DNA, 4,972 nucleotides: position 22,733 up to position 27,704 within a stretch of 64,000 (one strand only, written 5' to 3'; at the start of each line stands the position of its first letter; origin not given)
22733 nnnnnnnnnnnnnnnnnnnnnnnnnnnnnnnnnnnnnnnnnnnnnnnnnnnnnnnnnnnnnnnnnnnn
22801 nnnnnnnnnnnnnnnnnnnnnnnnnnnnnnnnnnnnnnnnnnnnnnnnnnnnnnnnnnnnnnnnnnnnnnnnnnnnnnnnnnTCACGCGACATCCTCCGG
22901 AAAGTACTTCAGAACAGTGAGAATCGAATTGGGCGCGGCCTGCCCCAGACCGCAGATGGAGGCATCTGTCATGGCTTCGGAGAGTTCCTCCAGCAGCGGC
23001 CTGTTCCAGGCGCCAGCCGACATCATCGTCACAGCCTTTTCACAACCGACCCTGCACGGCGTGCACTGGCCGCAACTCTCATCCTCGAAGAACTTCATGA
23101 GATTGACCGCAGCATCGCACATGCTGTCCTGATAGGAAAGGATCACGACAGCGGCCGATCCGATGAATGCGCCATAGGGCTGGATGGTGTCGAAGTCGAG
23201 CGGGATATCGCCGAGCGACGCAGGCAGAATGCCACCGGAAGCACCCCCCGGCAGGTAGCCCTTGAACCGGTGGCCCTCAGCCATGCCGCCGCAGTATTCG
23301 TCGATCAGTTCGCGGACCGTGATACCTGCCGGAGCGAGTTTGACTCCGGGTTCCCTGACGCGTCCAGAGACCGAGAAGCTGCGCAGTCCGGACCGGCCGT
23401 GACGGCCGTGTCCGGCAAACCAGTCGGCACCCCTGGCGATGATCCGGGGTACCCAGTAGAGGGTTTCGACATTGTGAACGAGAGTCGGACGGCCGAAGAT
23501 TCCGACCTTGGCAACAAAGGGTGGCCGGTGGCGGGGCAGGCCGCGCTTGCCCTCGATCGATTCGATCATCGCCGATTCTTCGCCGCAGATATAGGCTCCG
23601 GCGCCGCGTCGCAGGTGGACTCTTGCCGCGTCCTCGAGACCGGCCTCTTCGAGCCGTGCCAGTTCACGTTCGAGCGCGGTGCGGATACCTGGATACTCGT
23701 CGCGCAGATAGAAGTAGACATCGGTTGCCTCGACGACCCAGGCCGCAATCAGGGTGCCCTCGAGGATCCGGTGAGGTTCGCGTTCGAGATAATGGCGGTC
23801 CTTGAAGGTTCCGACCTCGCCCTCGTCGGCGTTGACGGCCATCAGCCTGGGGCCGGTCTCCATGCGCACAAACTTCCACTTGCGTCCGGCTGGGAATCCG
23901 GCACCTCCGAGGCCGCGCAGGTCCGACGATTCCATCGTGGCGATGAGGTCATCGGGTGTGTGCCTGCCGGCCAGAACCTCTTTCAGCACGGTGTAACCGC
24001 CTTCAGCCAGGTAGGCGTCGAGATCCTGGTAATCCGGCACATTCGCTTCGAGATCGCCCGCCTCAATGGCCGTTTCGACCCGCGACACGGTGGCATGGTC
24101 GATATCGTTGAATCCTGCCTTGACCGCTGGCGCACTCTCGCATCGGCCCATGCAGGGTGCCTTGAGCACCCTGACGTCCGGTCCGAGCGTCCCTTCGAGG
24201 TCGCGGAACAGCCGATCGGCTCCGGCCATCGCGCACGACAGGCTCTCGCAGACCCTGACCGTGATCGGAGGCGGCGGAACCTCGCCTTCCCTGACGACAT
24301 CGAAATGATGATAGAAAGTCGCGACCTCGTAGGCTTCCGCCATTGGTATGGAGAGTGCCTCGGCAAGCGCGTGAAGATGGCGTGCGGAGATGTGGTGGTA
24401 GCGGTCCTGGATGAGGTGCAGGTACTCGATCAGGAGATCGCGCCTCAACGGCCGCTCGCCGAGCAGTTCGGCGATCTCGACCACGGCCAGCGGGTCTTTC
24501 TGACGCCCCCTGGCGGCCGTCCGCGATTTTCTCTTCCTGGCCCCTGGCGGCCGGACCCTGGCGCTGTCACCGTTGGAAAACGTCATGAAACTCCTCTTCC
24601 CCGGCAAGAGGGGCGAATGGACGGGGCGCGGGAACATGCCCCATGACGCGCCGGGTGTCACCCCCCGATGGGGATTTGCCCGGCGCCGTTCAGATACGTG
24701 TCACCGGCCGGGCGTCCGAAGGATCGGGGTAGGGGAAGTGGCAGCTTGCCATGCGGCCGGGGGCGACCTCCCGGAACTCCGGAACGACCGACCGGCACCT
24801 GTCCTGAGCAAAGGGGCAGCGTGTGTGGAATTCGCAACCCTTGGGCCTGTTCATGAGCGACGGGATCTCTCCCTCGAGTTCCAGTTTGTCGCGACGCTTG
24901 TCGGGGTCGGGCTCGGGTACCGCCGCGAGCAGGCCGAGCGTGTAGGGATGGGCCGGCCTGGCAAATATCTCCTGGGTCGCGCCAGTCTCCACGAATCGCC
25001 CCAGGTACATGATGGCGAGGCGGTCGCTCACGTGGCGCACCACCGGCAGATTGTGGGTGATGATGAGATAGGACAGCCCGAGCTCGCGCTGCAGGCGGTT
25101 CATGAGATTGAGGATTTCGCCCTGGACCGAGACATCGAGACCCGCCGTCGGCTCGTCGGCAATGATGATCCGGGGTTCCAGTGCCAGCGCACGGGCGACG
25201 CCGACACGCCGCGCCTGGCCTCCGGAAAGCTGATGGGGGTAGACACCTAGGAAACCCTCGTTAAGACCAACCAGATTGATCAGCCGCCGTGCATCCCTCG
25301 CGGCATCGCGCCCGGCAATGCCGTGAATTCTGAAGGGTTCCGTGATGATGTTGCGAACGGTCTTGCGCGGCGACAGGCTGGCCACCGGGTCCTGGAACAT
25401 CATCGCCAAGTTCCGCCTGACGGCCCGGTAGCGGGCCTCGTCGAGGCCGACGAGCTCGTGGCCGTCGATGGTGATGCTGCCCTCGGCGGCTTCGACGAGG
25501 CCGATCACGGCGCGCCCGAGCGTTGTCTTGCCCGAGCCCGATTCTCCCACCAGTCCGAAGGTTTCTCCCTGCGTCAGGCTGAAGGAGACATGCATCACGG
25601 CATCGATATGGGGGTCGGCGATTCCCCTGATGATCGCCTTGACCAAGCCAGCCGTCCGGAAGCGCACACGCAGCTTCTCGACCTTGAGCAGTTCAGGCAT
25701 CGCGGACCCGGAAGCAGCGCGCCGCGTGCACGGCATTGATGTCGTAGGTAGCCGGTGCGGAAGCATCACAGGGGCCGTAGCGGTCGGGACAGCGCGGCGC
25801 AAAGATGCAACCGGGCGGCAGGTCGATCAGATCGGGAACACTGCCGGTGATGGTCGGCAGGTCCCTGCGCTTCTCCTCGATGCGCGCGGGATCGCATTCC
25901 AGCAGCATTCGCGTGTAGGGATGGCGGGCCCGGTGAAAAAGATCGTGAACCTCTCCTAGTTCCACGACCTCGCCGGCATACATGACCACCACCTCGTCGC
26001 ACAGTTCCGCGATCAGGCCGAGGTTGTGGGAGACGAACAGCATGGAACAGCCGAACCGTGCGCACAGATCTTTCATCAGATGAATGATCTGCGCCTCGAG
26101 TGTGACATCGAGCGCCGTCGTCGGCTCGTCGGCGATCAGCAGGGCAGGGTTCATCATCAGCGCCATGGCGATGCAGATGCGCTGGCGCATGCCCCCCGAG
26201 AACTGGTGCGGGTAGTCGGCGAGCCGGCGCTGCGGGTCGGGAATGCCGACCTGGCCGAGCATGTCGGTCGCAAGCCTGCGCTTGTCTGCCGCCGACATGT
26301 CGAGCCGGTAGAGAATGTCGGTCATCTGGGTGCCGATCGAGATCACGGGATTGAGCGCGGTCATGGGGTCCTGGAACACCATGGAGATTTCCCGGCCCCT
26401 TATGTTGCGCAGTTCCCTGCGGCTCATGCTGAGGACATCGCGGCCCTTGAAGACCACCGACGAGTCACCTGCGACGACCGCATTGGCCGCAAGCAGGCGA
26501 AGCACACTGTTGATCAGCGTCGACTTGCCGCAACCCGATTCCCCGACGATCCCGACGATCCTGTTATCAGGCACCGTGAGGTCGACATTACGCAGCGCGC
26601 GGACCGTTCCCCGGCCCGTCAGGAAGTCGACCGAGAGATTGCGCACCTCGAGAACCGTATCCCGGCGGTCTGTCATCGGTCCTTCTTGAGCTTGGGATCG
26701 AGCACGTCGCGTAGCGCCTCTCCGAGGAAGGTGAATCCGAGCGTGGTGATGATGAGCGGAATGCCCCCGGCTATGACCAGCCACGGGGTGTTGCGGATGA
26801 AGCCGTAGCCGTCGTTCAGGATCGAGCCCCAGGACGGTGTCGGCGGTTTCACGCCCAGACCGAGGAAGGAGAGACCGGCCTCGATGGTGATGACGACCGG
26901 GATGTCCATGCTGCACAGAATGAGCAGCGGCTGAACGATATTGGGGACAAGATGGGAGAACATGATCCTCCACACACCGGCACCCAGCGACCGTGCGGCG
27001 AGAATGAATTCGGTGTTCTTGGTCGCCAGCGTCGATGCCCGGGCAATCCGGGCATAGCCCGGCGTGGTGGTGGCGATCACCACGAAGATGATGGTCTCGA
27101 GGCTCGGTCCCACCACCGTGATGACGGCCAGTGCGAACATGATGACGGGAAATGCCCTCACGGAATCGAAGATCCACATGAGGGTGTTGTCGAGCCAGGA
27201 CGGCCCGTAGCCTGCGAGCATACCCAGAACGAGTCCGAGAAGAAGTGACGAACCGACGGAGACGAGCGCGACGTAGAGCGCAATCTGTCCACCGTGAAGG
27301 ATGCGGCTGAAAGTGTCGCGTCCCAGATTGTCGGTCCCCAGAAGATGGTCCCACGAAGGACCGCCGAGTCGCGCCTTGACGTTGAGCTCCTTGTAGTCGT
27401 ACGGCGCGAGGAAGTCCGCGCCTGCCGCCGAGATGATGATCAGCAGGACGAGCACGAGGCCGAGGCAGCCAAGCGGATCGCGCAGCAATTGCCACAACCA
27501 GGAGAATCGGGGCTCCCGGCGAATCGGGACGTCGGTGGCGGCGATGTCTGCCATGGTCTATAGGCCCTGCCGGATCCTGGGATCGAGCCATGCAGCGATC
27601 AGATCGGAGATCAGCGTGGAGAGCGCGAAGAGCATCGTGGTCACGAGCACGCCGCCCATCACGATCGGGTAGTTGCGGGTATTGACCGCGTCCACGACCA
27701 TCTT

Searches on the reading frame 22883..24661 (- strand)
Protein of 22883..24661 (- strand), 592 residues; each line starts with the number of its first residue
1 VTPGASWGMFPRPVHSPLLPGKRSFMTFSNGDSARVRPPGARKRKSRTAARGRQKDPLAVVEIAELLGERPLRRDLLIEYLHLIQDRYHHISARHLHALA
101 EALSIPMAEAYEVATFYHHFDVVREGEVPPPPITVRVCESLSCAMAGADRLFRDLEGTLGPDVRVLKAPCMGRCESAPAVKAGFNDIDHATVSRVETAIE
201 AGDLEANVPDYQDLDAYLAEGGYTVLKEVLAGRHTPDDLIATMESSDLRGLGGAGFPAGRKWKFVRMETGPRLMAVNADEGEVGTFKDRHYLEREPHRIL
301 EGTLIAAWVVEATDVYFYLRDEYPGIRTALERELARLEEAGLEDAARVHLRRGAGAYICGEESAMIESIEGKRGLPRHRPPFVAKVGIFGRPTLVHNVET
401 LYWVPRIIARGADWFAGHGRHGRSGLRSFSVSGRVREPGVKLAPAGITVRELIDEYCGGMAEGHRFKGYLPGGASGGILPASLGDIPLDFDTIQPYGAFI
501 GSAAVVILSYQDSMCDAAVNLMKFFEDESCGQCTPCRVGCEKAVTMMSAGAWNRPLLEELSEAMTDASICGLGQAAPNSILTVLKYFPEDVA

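Call 4: search_protein_families(library=pfam, proteins=[window:22883-24661:-], max_evalue=0.001)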
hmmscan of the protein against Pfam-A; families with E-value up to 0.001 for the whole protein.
window:22883-24661:- (592 aa): 4 families
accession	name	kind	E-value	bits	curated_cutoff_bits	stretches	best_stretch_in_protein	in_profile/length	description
PF01512.22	Complex1_51K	-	5e-40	137.3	31.2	1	244-405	2-149/150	Nuo51 FMN-binding domain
PF01257.25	2Fe-2S_thioredx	-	1.2e-22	80.7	24.8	1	65-200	3-142/145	Thioredoxin-like [2Fe-2S] ferredoxin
PF10589.14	NADH_4Fe-4S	-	4.3e-21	75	23.5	1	516-591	1-82/85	NADH-ubiquinone oxidoreductase-F iron-sulfur binding region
PF10531.15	SLBB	-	9.7e-07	29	27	1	430-478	3-54/55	SLBB domain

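Call 5: search_protein_families(library=ncbifam, proteins=[window:22883-24661:-], max_evalue=0.001)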
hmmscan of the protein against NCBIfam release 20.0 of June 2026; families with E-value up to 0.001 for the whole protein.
window:22883-24661:- (592 aa): 15 families
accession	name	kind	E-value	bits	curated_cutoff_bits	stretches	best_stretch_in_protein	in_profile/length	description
TIGR01959.1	nuoF_fam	equivalog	2.1e-111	372.3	558.65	1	210-590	10-405/410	NADH-quinone oxidoreductase subunit NuoF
NF010120.0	PRK13596.1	equivalog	8.4e-94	314.5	389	1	213-590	19-412/433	NADH-quinone oxidoreductase subunit NuoF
NF008436.0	PRK11278.1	equivalog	3.3e-79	266.9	749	1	214-549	27-373/448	NADH-quinone oxidoreductase subunit NuoF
TIGR01958.1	nuoE_fam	subfamily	1.5e-17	64.1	142.4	1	73-198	14-143/148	NADH-quinone oxidoreductase subunit NuoE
NF005722.0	PRK07539.1-2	equivalog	3.5e-15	56.4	141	1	71-200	21-154/157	NADH-quinone oxidoreductase subunit NuoE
NF005747.0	PRK07571.1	equivalog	3.8e-14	52.7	224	1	67-181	29-147/173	bidirectional hydrogenase complex protein HoxE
NF004638.0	PRK05988.1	equivalog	8.6e-12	45.1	198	1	64-182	15-137/159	formate dehydrogenase subunit gamma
NF005721.0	PRK07539.1-1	equivalog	1.5e-10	40.8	308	1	61-200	32-175/292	NADH-quinone oxidoreductase subunit NuoE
NF005725.0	PRK07539.1-5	equivalog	2.8e-10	40.2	220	1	74-181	38-150/174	NADH-quinone oxidoreductase subunit NuoE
NF003454.1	PRK05035.1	equivalog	9.3e-09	34.3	345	1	234-411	121-281/556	electron transport complex subunit RsxC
TIGR04481.1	PR_assoc_PrdC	equivalog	9.7e-09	34.5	490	1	238-409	75-227/425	proline reductase-associated electron transfer protein PrdC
NF005724.0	PRK07539.1-4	equivalog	3.1e-08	33.7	280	1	78-228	43-200/240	NADH-quinone oxidoreductase subunit NuoE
NF005723.0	PRK07539.1-3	equivalog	5.6e-07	29.6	226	1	79-179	28-132/158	NADH-quinone oxidoreductase subunit NuoE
TIGR01945.1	rnfC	subfamily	4e-06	25.6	245.95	1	234-411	119-278/435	RnfABCDGE type electron transport complex subunit C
NF009040.0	PRK12373.1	equivalog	8.6e-05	22.4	514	1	81-209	43-179/400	NADH-quinone oxidoreductase subunit E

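Call 19: search_solved_structures(query=window:22883-24661:-, max_evalue=1e-20)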
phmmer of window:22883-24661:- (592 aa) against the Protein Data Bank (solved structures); distinct sequences matched with E-value up to 1e-20: 61 (the best 60 are shown).
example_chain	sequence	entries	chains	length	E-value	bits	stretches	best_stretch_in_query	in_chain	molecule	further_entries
7e5z_B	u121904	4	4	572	3e-233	778.8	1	34-589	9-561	Tungsten-containing formate dehydrogenase beta subunit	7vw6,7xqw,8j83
7t2r_B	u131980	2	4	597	2.1e-96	326.9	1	210-590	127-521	NiFe hydrogenase subunit B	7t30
9bov_B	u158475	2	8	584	2.4e-91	310.2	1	212-590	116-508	NADH dehydrogenase (Quinone)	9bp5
7q4v_B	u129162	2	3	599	7e-91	308.6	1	209-590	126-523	Iron hydrogenase HydB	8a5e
7q4w_B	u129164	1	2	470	3.3e-90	306.4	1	214-590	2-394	Iron hydrogenase HydB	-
7p5h_B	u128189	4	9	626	8.2e-90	305.1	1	212-590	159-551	Fe-hydrogenase, subunit beta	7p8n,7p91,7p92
9n5u_B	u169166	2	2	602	1.4e-89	304.3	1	210-590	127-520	NfnB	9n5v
8a6t_B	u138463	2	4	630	2.5e-88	300.2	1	214-590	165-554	Electron bifurcating hydrogenase subunit HydB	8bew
6q9c_B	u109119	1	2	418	1.6e-87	297.5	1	205-590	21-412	NADH-quinone oxidoreductase subunit F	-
7q5y_C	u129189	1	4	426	1.7e-87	297.4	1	205-590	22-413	NADH-quinone oxidoreductase subunit F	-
6hl2_B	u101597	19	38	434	1.9e-87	297.3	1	205-590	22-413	NADH-quinone oxidoreductase subunit F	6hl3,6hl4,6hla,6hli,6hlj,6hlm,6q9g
9fdj_B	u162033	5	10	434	3.7e-87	296.3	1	205-590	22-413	NADH-quinone oxidoreductase subunit F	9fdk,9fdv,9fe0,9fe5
6q9k_B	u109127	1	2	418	4.2e-87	296.1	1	205-590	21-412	NADH-quinone oxidoreductase subunit F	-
6r7p_B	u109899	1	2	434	4.8e-87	295.9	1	205-590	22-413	NADH-quinone oxidoreductase subunit F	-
9fii_B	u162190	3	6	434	6.4e-87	295.5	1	205-590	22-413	NADH-quinone oxidoreductase subunit F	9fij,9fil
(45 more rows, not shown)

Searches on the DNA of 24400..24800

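Call 43: search_rna_families(source=window, start=24400, end=24800, threshold=evalue, max_evalue=1)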
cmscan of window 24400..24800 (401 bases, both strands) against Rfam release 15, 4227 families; matches with E-value up to 1: 1.
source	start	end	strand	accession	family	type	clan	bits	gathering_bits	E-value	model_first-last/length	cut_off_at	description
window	24614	24694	-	RF02353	BjrC68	Gene; sRNA;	-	16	39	0.12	1-82/82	no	Bradyrhizobiaceae sRNA BjrC68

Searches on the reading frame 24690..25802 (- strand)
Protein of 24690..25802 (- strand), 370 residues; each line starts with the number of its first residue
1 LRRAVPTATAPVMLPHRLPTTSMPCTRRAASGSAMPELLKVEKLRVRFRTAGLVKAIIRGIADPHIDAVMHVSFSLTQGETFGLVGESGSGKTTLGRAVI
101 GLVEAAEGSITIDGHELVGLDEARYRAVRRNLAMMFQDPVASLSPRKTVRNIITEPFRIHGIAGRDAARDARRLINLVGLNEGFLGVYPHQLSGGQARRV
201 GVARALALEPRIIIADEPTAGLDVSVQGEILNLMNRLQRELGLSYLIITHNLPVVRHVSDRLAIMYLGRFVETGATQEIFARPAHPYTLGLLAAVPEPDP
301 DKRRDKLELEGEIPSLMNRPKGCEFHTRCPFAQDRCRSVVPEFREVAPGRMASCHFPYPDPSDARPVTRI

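Call 4: search_protein_families(library=pfam, proteins=[window:24690-25802:-], max_evalue=0.001)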
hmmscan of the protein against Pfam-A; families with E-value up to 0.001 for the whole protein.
window:24690-25802:- (370 aa): 3 families
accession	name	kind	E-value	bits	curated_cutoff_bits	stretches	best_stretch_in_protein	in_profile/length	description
PF00005.33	ABC_tran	-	1.5e-31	110.3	25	1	71-220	3-137/137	ABC transporter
PF08352.17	oligo_HPY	-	1.1e-20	74.2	27.1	1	271-336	1-65/65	Oligopeptide/dipeptide transporter, C-terminal region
PF13304.12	AAA_21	-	4.5e-05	24.1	27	0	186-253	232-300/304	AAA domain, putative AbiEii toxin, Type IV TA system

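Call 5: search_protein_families(library=ncbifam, proteins=[window:24690-25802:-], max_evalue=0.001)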
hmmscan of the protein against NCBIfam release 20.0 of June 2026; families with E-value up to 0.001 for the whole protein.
window:24690-25802:- (370 aa): 188 families (the best 25 are shown)
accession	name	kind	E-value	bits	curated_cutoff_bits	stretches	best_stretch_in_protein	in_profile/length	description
NF011659.0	PRK15079.1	equivalog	2.8e-99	332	540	1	38-354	11-328/334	murein tripeptide/oligopeptide ABC transporter ATP binding protein OppF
NF008453.0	PRK11308.1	subfamily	6.2e-99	331.4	408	1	59-355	26-324/334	dipeptide ABC transporter ATP-binding protein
NF007613.0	PRK10261.1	equivalog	1.1e-82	278.4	1077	1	38-318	313-591/623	glutathione ABC transporter ATP-binding protein GsiA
NF043071.1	DppF_dipep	equivalog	1.3e-81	274.6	660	1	65-350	35-321/331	dipeptide ABC transporter ATP-binding subunit DppF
NF008246.0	PRK11022.1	equivalog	3.8e-74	249.7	541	1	65-360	19-320/326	dipeptide ABC transporter ATP-binding protein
NF007010.1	PRK09473.1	subfamily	1.5e-73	247.3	575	1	39-357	2-314/318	oligopeptide ABC transporter ATP-binding protein OppD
NF043078.1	MMSYN1_0168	equivalog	4.7e-73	246.9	800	3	173-308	475-610/649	oligopeptide ABC transporter ATP-binding protein OppF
NF011713.0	PRK15134.1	equivalog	9.2e-66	222.5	834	2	185-302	150-267/529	microcin C ABC transporter ATP-binding protein YejF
TIGR02769.1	nickel_nikE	equivalog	9.6e-63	212.1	332.55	1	38-304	2-262/265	nickel import ATP-binding protein NikE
NF007739.0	PRK10419.1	subfamily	3.2e-59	200.7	354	1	38-304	3-263/268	nickel ABC transporter ATP-binding protein NikE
NF011692.0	PRK15112.1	equivalog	1.5e-55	188.7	452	1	63-293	24-252/269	putrescine export ABC transporter ATP-binding protein SapF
NF043079.1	MMSYN1_0167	equivalog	4.7e-54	184.1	740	2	130-337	306-515/561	oligopeptide ABC transporter ATP-binding protein OppD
TIGR02770.1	nickel_nikD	equivalog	1.5e-52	178.2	318.7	1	69-294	2-228/230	nickel import ATP-binding protein NikD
NF011674.0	PRK15093.1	equivalog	2.4e-51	174.8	627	1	62-358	16-325/330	putrescine export ABC transporter ATP-binding protein SapD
NF047576.1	opine_ATP_CntF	equivalog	5.6e-50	170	385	1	69-293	20-251/264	staphylopine uptake ABC transporter ATP-binding protein CntF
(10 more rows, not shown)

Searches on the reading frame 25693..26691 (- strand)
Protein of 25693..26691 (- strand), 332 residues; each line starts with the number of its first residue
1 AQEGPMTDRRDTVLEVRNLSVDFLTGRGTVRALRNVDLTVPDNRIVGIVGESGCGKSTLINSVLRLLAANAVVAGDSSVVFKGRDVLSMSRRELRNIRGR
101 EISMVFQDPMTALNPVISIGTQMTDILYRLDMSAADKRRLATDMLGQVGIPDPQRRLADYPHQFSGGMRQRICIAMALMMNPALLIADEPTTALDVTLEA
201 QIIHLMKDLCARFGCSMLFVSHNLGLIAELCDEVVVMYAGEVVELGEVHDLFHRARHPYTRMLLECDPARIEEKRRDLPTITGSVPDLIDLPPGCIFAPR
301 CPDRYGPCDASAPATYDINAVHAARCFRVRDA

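Call 4: search_protein_families(library=pfam, proteins=[window:25693-26691:-], max_evalue=0.001)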
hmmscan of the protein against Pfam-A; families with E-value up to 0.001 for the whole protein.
window:25693-26691:- (332 aa): 9 families
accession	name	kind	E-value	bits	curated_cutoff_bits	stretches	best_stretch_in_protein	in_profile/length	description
PF00005.33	ABC_tran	-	4e-29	102.4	25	1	33-192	1-137/137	ABC transporter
PF08352.17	oligo_HPY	-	1.7e-17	64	27.1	1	243-308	1-65/65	Oligopeptide/dipeptide transporter, C-terminal region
PF13304.12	AAA_21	-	6.3e-09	36.8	27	1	159-227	233-303/304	AAA domain, putative AbiEii toxin, Type IV TA system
PF13401.12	AAA_22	-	0.00029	21.6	27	1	44-122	6-33/130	AAA domain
PF02463.25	SMC_N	-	0.00034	20.5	40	1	42-235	23-209/220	RecF/RecN/SMC N terminal domain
PF13555.12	AAA_29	-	0.00035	20.7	27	1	41-71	20-50/61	P-loop containing region of AAA domain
PF13191.12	AAA_16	-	0.00058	20.8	32.6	0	40-74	19-56/167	AAA ATPase domain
PF03193.22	RsgA_GTPase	-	0.00086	19.6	30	0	42-65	105-128/174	RsgA GTPase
PF05729.18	NACHT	-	0.00091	19.5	26.7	0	45-81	2-38/167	NACHT domain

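Call 5: search_protein_families(library=ncbifam, proteins=[window:25693-26691:-], max_evalue=0.001)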
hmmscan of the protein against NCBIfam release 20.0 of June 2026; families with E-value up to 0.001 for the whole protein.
window:25693-26691:- (332 aa): 188 families (the best 25 are shown)
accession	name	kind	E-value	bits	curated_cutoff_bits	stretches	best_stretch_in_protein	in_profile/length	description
NF007010.1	PRK09473.1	subfamily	2.4e-93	312.4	575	1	14-330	2-315/318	oligopeptide ABC transporter ATP-binding protein OppD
NF043079.1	MMSYN1_0167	equivalog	1.1e-89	301.8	740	2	91-325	297-531/561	oligopeptide ABC transporter ATP-binding protein OppD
NF008246.0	PRK11022.1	equivalog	9.7e-86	287.8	541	1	13-327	3-315/326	dipeptide ABC transporter ATP-binding protein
NF008453.0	PRK11308.1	subfamily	6.3e-78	262.3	408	1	23-330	28-327/334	dipeptide ABC transporter ATP-binding protein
NF011713.0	PRK15134.1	equivalog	2.3e-75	254.2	834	1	11-269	3-262/529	microcin C ABC transporter ATP-binding protein YejF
NF007613.0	PRK10261.1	equivalog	5.5e-73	246.4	1077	1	11-279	10-284/623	glutathione ABC transporter ATP-binding protein GsiA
NF011659.0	PRK15079.1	equivalog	8.2e-72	241.7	540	1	14-330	21-332/334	murein tripeptide/oligopeptide ABC transporter ATP binding protein OppF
TIGR02770.1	nickel_nikD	equivalog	2.5e-69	233.2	318.7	1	34-265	3-227/230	nickel import ATP-binding protein NikD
NF047576.1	opine_ATP_CntF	equivalog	1.4e-68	231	385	1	13-266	2-252/264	staphylopine uptake ABC transporter ATP-binding protein CntF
NF047578.1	opine_ATP_CntD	equivalog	3.8e-68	229.6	380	1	13-266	2-252/266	staphylopine uptake ABC transporter ATP-binding protein CntD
NF043071.1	DppF_dipep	equivalog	1.4e-67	228.4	660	1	27-329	33-327/331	dipeptide ABC transporter ATP-binding subunit DppF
NF011674.0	PRK15093.1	equivalog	6.1e-59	199.8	627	1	13-309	3-306/330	putrescine export ABC transporter ATP-binding protein SapD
TIGR02769.1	nickel_nikE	equivalog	1.1e-51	175.8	332.55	1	23-265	17-251/265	nickel import ATP-binding protein NikE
NF043078.1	MMSYN1_0168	equivalog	3.7e-51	174.5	800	2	137-266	469-596/649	oligopeptide ABC transporter ATP-binding protein OppF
NF007739.0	PRK10419.1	subfamily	1.2e-47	162.7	354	1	24-265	19-252/268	nickel ABC transporter ATP-binding protein NikE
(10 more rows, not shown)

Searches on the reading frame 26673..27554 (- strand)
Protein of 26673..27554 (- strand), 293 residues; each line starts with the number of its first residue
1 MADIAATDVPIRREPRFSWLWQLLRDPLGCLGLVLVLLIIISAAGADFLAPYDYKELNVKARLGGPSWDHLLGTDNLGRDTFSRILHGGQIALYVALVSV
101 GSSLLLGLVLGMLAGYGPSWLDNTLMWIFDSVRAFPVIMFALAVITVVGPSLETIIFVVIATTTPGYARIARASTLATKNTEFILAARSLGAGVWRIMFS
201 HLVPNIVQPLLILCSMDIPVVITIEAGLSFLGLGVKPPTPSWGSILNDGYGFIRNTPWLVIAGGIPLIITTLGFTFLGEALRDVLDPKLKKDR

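Call 4: search_protein_families(library=pfam, proteins=[window:26673-27554:-], max_evalue=0.001)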
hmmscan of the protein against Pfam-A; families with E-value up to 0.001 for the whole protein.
window:26673-27554:- (293 aa): 2 families
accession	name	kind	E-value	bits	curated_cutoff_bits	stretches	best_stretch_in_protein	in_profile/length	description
PF00528.27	BPD_transp_1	-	8.6e-28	97.7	26.4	1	107-291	1-184/184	Binding-protein-dependent transport system inner membrane component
PF12911.12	OppC_N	-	2.7e-07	30.8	23.9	1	20-63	7-50/53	N-terminal TM domain of oligopeptide transport permease C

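Call 5: search_protein_families(library=ncbifam, proteins=[window:26673-27554:-], max_evalue=0.001)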
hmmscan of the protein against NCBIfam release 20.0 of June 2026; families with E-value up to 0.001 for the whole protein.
window:26673-27554:- (293 aa): 20 families
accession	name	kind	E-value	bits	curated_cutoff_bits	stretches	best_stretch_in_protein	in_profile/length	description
NF045476.1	Opp4C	equivalog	3.6e-74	249.5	350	1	22-288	9-278/278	oligopeptide ABC transporter permease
NF045473.1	Opp1C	equivalog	1.3e-72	244.4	350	1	24-289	2-267/267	nickel/cobalt ABC transporter permease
TIGR02790.1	nickel_nikC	equivalog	2e-72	243.9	358.45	1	31-286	3-258/258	nickel ABC transporter permease subunit NikC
NF045474.1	Opp2C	equivalog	2.1e-72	243.6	300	1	52-286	2-236/236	nickel transporter permease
NF011662.0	PRK15082.1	equivalog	2.1e-65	221.1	484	1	20-291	30-302/303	glutathione ABC transporter permease GsiD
NF007738.0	PRK10417.1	equivalog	2.8e-65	220.6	335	1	31-292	13-274/277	nickel ABC transporter permease subunit NikC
NF008160.0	PRK10913.1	equivalog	1.3e-60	205.4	483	1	21-291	23-300/300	dipeptide ABC transporter permease DppC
NF007376.0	PRK09881.1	equivalog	3.7e-59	200.2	434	1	16-290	20-294/298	D,D-dipeptide ABC transporter permease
NF047573.1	opine_perm_CntC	exception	7.4e-55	186.2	440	1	21-289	3-271/271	staphylopine uptake ABC transporter permease subunit CntC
NF045475.1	Opp3C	equivalog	1.4e-53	182.2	450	1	70-290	108-328/328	oligopeptide ABC transporter permease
NF011935.0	PRK15406.1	equivalog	7.8e-45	153.9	433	1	32-288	42-300/302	oligopeptide ABC transporter permease OppC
NF043080.1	MMSYN1_0166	equivalog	5.7e-38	130.6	370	1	33-289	44-305/307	oligopeptide ABC transporter permease OppC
NF011691.0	PRK15111.1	equivalog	2.9e-36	125.5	379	1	21-285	20-291/296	putrescine export ABC transporter permease SapC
NF011596.0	PRK15021.1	subfamily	1e-23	84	439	1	65-288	116-338/341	microcin C ABC transporter permease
TIGR01097.1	PhnE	equivalog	1.9e-07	30.8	216.7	1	75-211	50-185/252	phosphonate ABC transporter, permease protein PhnE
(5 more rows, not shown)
